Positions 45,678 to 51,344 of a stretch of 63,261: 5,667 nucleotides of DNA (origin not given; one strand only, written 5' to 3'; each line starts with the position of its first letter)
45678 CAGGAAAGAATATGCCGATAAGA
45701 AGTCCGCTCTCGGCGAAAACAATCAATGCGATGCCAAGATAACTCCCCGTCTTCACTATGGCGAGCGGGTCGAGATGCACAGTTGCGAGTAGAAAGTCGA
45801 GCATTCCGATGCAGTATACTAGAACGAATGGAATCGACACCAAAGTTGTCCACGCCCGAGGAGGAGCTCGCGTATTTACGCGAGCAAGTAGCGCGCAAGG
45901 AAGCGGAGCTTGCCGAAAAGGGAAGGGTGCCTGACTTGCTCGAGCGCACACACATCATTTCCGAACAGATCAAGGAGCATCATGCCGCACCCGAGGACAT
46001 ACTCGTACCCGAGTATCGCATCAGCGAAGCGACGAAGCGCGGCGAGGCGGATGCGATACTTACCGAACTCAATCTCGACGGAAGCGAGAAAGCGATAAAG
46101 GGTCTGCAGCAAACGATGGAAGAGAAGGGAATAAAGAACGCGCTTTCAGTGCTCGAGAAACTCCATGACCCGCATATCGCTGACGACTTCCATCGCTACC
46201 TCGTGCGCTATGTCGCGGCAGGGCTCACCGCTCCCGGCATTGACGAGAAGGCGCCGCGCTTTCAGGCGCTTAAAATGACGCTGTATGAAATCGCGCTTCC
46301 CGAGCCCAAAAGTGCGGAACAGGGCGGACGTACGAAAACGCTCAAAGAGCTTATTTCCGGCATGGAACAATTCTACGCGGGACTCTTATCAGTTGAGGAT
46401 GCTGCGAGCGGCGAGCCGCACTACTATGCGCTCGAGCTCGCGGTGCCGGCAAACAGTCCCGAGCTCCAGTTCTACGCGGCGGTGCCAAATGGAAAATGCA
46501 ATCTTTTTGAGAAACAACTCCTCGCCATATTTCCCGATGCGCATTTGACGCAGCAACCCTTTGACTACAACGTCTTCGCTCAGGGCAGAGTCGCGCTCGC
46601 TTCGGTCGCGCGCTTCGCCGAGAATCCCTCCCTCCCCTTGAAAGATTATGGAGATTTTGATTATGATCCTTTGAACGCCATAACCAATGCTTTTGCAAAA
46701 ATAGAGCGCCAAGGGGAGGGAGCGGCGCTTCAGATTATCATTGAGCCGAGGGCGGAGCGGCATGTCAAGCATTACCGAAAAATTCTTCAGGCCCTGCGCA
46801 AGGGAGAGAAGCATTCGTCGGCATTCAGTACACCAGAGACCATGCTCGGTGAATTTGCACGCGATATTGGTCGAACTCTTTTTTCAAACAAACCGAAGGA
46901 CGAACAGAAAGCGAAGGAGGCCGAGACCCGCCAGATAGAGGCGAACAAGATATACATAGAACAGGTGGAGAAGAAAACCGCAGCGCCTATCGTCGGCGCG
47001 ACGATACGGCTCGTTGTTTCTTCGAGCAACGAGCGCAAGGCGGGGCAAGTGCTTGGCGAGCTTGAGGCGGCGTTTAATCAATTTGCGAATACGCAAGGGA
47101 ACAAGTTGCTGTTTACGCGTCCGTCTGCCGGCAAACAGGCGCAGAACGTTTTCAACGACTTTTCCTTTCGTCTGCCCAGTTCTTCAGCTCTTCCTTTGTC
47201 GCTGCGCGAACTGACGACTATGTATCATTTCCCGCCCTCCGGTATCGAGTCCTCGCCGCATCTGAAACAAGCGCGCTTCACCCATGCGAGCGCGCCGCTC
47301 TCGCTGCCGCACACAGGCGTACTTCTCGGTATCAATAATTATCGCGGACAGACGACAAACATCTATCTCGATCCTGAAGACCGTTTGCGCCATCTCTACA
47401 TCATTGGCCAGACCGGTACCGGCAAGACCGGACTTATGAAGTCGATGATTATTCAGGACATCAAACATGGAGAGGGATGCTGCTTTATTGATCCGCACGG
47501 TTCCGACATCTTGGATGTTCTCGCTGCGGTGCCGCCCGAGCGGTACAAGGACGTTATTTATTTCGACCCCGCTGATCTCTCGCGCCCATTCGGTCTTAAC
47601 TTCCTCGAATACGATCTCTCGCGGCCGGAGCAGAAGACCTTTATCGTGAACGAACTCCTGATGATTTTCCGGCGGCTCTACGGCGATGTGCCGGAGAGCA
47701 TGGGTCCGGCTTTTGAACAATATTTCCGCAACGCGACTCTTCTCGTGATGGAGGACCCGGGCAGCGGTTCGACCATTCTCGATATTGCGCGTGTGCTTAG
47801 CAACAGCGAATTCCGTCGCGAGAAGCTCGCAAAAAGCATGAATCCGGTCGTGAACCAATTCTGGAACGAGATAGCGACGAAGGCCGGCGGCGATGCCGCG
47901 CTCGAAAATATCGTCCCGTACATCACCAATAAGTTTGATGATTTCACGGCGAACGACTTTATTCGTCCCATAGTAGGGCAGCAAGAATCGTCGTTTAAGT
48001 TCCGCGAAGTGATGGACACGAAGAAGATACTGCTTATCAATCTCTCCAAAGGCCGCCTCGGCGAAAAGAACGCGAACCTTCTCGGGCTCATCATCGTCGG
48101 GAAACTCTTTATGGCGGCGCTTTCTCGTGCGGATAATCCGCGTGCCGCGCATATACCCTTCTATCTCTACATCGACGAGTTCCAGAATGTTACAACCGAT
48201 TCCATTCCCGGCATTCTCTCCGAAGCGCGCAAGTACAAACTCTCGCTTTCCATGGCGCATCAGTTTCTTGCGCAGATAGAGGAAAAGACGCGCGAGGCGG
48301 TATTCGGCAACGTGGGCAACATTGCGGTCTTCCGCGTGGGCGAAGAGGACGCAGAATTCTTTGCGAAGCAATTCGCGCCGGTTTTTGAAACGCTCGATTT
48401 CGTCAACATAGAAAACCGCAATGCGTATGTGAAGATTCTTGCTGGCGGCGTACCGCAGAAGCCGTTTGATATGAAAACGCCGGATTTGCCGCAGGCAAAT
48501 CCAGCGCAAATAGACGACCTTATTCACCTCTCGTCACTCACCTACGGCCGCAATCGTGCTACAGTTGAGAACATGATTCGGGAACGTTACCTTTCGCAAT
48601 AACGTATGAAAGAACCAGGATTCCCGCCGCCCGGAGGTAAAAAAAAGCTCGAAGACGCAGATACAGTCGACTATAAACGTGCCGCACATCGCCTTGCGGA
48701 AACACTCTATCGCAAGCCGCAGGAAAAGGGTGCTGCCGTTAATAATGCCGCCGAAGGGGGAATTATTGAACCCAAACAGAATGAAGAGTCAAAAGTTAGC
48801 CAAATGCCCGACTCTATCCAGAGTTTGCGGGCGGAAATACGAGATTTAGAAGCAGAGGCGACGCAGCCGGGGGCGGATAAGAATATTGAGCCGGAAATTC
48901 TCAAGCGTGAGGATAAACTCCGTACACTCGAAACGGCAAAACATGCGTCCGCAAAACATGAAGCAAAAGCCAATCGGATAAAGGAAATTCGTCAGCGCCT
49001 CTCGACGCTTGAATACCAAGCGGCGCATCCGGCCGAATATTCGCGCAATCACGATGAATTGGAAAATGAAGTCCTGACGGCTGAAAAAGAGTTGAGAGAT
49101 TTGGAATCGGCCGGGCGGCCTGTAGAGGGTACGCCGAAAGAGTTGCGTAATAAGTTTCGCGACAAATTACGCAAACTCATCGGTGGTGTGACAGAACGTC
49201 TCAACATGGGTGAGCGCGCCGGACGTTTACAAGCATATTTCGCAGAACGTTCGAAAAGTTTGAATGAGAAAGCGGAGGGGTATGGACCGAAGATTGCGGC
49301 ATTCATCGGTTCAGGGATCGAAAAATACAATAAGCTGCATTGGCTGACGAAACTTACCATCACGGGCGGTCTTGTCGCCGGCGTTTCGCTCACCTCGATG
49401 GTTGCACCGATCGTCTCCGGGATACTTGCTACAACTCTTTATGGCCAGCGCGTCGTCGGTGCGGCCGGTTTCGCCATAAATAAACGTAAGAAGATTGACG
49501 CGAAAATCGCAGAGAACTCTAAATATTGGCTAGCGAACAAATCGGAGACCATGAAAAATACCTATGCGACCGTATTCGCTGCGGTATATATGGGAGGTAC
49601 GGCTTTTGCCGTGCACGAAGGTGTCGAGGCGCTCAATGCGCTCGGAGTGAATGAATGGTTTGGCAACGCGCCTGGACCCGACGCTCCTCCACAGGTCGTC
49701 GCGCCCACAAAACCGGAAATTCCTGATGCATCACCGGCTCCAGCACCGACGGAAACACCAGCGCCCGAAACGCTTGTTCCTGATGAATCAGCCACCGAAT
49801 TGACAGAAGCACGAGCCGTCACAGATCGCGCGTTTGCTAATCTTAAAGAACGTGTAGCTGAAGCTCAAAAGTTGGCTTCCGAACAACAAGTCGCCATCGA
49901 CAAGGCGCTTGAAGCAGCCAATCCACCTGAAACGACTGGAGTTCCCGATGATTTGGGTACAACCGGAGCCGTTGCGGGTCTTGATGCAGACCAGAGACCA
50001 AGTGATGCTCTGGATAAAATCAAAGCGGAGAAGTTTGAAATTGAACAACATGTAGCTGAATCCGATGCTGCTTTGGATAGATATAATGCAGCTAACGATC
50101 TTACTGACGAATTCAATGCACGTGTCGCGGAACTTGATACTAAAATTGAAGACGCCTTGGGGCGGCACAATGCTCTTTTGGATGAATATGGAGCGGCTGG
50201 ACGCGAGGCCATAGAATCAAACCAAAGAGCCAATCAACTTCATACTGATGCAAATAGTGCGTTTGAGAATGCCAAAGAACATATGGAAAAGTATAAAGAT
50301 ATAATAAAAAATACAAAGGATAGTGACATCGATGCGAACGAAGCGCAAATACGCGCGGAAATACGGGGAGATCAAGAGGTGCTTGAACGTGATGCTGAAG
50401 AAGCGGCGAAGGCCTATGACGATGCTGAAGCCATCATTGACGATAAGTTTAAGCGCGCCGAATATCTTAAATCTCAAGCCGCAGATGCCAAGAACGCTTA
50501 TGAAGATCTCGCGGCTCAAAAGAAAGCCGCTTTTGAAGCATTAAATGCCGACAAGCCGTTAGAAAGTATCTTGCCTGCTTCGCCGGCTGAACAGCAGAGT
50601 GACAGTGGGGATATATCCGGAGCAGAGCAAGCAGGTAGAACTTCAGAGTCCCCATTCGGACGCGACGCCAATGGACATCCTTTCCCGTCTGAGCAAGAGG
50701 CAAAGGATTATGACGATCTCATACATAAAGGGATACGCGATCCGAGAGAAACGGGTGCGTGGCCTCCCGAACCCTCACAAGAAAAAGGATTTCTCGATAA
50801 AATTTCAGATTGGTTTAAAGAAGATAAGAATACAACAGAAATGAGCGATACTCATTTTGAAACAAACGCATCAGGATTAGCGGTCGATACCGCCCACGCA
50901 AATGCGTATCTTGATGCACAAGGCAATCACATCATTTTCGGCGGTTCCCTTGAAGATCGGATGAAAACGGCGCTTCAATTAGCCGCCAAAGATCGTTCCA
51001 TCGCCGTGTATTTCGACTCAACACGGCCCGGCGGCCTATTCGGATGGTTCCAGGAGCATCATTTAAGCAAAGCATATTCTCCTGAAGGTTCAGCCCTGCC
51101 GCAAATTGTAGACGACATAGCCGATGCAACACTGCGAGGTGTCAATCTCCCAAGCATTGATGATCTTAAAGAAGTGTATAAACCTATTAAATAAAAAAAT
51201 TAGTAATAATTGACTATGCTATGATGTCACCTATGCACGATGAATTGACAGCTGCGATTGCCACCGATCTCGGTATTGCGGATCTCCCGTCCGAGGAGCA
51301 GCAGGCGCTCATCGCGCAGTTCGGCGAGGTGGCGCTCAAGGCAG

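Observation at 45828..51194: Two-gene module: a TM-less VirD4/TraG-like ATPase with a large unknown N-terminal domain, coupled to an 862-aa TM coiled-coil protein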

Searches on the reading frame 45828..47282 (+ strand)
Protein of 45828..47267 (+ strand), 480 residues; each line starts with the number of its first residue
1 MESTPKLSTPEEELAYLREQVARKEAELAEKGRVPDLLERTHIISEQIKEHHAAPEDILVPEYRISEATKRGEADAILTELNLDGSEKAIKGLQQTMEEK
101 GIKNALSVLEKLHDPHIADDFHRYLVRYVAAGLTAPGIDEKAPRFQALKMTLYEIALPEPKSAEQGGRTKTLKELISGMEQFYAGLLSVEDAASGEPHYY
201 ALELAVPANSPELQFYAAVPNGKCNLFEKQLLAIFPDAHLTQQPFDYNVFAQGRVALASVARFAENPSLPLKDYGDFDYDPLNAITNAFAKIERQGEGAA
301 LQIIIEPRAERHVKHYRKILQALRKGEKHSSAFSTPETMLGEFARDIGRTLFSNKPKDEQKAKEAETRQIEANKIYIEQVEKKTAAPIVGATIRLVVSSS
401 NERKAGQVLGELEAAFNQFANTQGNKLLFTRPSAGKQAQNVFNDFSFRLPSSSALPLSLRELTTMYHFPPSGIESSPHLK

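Call 25: search_protein_representatives(protein=window:45828-47267:+)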
Query: 480 residues. Proteins with E-value up to 0.001 (for the whole library): 848; up to 1e-10: 460; up to 1e-30: 126. The best 150 are listed.
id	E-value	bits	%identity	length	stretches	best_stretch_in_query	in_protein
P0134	5.5e-218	740.7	72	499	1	1-480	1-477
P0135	1.7e-184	630.4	75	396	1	1-399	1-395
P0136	5.5e-142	490.2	53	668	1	4-480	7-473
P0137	1.3e-108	380.3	45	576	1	3-479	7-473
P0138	2.2e-96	339.9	41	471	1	6-470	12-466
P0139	9.7e-96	337.8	43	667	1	6-473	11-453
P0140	1.9e-95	336.9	41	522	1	2-480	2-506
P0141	2.7e-94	333.1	39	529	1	2-477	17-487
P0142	6.7e-94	331.8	39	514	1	7-479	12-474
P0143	2.2e-89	316.9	43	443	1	6-432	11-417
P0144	3.5e-89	316.2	39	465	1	7-469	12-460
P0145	1.5e-84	301.0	36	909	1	1-480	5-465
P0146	6.3e-84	298.9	37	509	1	6-478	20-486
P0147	4.4e-83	296.1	38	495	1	46-480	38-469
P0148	4.8e-83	296.0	69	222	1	1-217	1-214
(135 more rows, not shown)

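Call 54: predict_structure(alignment_id=A3)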
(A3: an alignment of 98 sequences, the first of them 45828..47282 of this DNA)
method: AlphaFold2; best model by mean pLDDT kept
length: 485 residues; sequences in the alignment: 98
mean_pLDDT: 85.1   pTM: 0.80
mean pLDDT of the five models: 85.1, 83.3, 82.9, 82.5, 77.7
residues with pLDDT >= 90: 238; 70-90: 184; 50-70: 53; < 50: 10
segments of 3 or more residues with pLDDT < 50: 481-485
pLDDT, mean of each block of 10 residues (from residue 1): 69 85 87 81 78 70 70 84 87 91 91 93 91 84 91 82 57 81 86 85 92 92 92 87 92 92 97 90 90 83 91 93 94 79 57 60 89 96 94 96 94 97 97 92 95 93 88 52 38
secondary structure, 60 per line:
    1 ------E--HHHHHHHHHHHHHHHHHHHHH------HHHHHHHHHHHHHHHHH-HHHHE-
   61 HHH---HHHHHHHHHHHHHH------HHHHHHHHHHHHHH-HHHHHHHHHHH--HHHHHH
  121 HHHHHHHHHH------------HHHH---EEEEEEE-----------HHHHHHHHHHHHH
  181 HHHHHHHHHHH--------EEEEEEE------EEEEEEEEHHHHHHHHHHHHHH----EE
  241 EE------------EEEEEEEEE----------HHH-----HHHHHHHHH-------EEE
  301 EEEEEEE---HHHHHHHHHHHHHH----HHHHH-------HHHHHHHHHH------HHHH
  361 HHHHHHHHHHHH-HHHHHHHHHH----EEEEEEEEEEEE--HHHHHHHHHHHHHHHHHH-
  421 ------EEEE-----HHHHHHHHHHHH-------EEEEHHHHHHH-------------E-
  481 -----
elements in order: H10-30 H37-53 H55-58 H67-80 H87-100 H102-112 H115-130 H143-146 E150-156 H168-191 E200-206 E213-220 H221-234 E239-242 E255-263 H282-290 E298-307 H311-324 H329-333 H341-350 H357-372 H374-383 E388-399 H402-419 E427-430 H436-447 E455-458 H459-465

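Call 56: fold_search(model_id=the predicted structure, library=pdb)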
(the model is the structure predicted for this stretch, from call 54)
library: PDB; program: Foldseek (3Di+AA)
matches with E <= 10: 515; with E <= 0.001: 13
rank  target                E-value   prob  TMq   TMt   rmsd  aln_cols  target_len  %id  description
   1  7o42_A                1.2e-05  1.00  0.32  0.19   8.6       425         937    9  TrwK/VirB4unbound trimer of dimers complex (with Hcp1) from the R388 type IV secretion system determined by cryo-EM. (released 2022-06-22)
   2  7o42_E                4.6e-05  1.00  0.31  0.18   9.8       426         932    8  TrwK/VirB4unbound trimer of dimers complex (with Hcp1) from the R388 type IV secretion system determined by cryo-EM. (released 2022-06-22)
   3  8rtd_g                6.8e-05  1.00  0.30  0.21   9.2       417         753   10  Stalk-Arches-IMC structure from the fully-assembled R388 type IV secretion system determined by cryo-EM. (released 2024-06-19)
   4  8rtb_A                8.8e-05  1.00  0.30  0.21  10.3       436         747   10  Extended inner membrane complex (IMC) protomer structure (TrwM/VirB3-TrwK/VirB4-TrwI/VirB6-TrwG/VirB8-TrwE/VirB10) fro (released 2024-06-19)
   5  8rtd_O                8.8e-05  1.00  0.30  0.20  10.3       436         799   10  Stalk-Arches-IMC structure from the fully-assembled R388 type IV secretion system determined by cryo-EM. (released 2024-06-19)
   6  8rtd_T                8.8e-05  1.00  0.30  0.20  10.3       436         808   10  Stalk-Arches-IMC structure from the fully-assembled R388 type IV secretion system determined by cryo-EM. (released 2024-06-19)
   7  7o43_A                2.2e-04  1.00  0.31  0.21   9.0       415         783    9  TrwK/VirB4unbound dimer complex from R388 type IV secretion system determined by cryo-EM. (released 2022-06-22)
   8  8rtb_B                2.3e-04  1.00  0.32  0.25   8.8       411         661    8  Extended inner membrane complex (IMC) protomer structure (TrwM/VirB3-TrwK/VirB4-TrwI/VirB6-TrwG/VirB8-TrwE/VirB10) fro (released 2024-06-19)
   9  8rtd_V                2.3e-04  1.00  0.32  0.23   8.9       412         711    8  Stalk-Arches-IMC structure from the fully-assembled R388 type IV secretion system determined by cryo-EM. (released 2024-06-19)
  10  7o41_B                2.5e-04  1.00  0.30  0.22  10.3       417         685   10  Hexameric composite model of the Inner Membrane Complex (IMC) with the Arches from the fully-assembled R388 type IV se (released 2022-06-22)
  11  8rtd_P                3.1e-04  1.00  0.32  0.22   8.9       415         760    8  Stalk-Arches-IMC structure from the fully-assembled R388 type IV secretion system determined by cryo-EM. (released 2024-06-19)
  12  8rtd_h                3.4e-04  1.00  0.33  0.34   9.3       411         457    8  Stalk-Arches-IMC structure from the fully-assembled R388 type IV secretion system determined by cryo-EM. (released 2024-06-19)
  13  7o43_B                3.8e-04  1.00  0.33  0.22   9.3       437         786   10  TrwK/VirB4unbound dimer complex from R388 type IV secretion system determined by cryo-EM. (released 2022-06-22)
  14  7o41_A                2.9e-03  0.99  0.31  0.22   9.9       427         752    9  Hexameric composite model of the Inner Membrane Complex (IMC) with the Arches from the fully-assembled R388 type IV se (released 2022-06-22)
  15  6jqh_A                6.6e-02  0.66  0.22  0.21  10.4       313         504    8  Crystal structure of MaDA (released 2020-04-08)
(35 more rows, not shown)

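Call 75: fold_search(model_id=the predicted structure, library=viral)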
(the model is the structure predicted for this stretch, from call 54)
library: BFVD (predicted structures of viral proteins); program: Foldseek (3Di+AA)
matches with E <= 10: 319; with E <= 0.001: 7
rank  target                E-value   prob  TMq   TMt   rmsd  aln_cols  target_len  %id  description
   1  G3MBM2                8.4e-15  1.00  0.46  0.28   6.9       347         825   15  Gp156 [Bacillus phage G]
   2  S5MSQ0                1.8e-13  1.00  0.44  0.25   9.1       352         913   15  Lipid A export ATP-binding/permease protein Msb [Bacillus phage JL]
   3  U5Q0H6                5.7e-13  1.00  0.43  0.38   8.8       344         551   12  Uncharacterized protein [Bacillus phage Slash]
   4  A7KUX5                7.2e-09  1.00  0.33  0.22   9.8       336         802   11  (no name in the UniProt tables at hand)
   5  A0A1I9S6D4            1.4e-08  1.00  0.38  0.53   6.7       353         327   12  (no name in the UniProt tables at hand)
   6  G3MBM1                2.7e-07  1.00  0.36  0.32   7.8       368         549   10  Gp155 [Bacillus phage G]
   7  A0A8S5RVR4            7.3e-05  1.00  0.32  0.35   8.7       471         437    8  Component of type IV transporter system [Siphoviridae sp. ctHip2]
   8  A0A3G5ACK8            4.3e-02  0.85  0.22  0.35   9.2       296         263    8  FAD-binding oxidoreductase (Fragment) [Hyperionvirus sp.]
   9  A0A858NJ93            6.4e-02  0.14  0.13  0.12  26.5       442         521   10  (no name in the UniProt tables at hand)
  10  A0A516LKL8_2          1.1e-01  0.18  0.16  0.09  22.7       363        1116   10  (no name in the UniProt tables at hand)
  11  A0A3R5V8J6            2.4e-01  0.18  0.15  0.18  17.0       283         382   11  (no name in the UniProt tables at hand)
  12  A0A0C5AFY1            4.3e-01  0.07  0.14  0.15  27.1       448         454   10  (no name in the UniProt tables at hand)
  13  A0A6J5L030            4.3e-01  0.06  0.13  0.11  25.9       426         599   12  Uncharacterized protein [uncultured Caudovirales phage]
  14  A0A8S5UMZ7            5.0e-01  0.05  0.14  0.10  26.8       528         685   12  DNA polymerase [Siphoviridae sp. ctKGQ3]
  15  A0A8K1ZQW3            5.3e-01  0.30  0.13  0.25   6.6       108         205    8  (no name in the UniProt tables at hand)
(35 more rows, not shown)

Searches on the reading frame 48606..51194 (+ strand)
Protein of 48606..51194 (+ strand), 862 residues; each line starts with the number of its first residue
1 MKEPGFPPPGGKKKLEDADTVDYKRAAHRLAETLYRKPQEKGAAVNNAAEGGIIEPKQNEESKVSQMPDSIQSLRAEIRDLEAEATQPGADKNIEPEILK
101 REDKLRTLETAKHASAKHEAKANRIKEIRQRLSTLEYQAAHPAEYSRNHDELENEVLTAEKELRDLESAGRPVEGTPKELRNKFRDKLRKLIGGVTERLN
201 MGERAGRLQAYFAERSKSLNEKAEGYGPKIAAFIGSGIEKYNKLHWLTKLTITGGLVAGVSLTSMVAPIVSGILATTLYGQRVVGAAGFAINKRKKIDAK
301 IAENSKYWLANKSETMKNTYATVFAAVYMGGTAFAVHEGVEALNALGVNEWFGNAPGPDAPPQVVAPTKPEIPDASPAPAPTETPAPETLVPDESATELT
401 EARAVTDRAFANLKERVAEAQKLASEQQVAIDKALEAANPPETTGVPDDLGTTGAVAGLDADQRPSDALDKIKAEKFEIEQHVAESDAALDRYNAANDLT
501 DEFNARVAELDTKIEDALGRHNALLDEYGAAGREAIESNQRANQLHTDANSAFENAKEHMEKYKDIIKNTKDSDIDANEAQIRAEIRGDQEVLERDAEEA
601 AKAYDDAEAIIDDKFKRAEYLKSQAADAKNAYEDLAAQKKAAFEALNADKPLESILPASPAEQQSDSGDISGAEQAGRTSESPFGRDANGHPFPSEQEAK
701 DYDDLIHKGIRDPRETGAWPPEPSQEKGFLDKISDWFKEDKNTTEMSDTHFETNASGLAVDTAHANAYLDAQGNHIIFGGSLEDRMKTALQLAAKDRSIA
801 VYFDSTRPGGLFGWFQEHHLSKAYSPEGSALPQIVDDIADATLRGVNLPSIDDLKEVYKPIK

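Call 3: search_protein_families(library=pfam, proteins=[window:48606-51194:+], max_evalue=0.1)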
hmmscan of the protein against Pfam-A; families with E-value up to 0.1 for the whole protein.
window:48606-51194:+ (862 aa): 2 families
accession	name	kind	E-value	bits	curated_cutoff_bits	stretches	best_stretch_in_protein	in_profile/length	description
PF11839.13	Alanine_zipper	-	0.022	15.4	23.1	1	506-568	2-64/69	Alanine-zipper, major outer membrane lipoprotein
PF09177.16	STX6_10_61_N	-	0.073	14.1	29.4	1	120-179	12-73/99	Syntaxin 6/10/61, N-terminal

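Call 4: search_protein_families(library=ncbifam, proteins=[window:48606-51194:+], max_evalue=0.1)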
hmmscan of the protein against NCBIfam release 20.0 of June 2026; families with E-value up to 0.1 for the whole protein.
window:48606-51194:+ (862 aa): 0 families

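Call 9: find_homologous_proteins(query=window:48606-51194:+)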
Query window:48606-51194:+ (862 aa): 13 proteins with E <= 0.001 among 8000 candidates.
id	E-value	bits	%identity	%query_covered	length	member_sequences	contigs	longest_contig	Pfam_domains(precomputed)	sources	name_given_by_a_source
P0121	0.0e+0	1898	100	100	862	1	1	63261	-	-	-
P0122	4.8e-198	678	71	42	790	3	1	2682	-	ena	-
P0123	1.5e-136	475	45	78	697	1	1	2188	-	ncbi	ncbi:MAG: hypothetical protein AAB691_01340, partial [Patescibacteria group bacterium]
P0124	5.0e-129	450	58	34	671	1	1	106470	-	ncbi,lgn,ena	-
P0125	5.9e-67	245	65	21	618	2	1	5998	-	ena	-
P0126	1.8e-62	230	59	21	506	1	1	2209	-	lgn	-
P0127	2.3e-62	230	56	25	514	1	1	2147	-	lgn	-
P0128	4.2e-62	229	57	25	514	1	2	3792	-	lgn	-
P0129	1.1e-60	224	59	21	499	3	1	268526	-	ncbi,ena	-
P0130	1.8e-56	210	52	24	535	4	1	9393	-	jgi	-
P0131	2.1e-56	210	52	24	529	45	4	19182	-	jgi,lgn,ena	-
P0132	1.3e-46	177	64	16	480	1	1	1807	-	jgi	jgi:hypothetical protein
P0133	1.8e-35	141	36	34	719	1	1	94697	-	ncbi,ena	-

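Call 51: search_protein_families(library=padloc, proteins=[window:48606-51194:+], max_evalue=0.01)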
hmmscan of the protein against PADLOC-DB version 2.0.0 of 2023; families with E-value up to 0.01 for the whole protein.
window:48606-51194:+ (862 aa): 1 family
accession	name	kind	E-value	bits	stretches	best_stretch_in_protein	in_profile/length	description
PDLC03859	LmuB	-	0.0061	13.8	1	63-241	347-517/611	-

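Call 52: search_protein_families(library=phrogs, proteins=[window:48606-51194:+], max_evalue=0.01)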
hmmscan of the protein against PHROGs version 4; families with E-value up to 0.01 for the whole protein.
window:48606-51194:+ (862 aa): 0 families
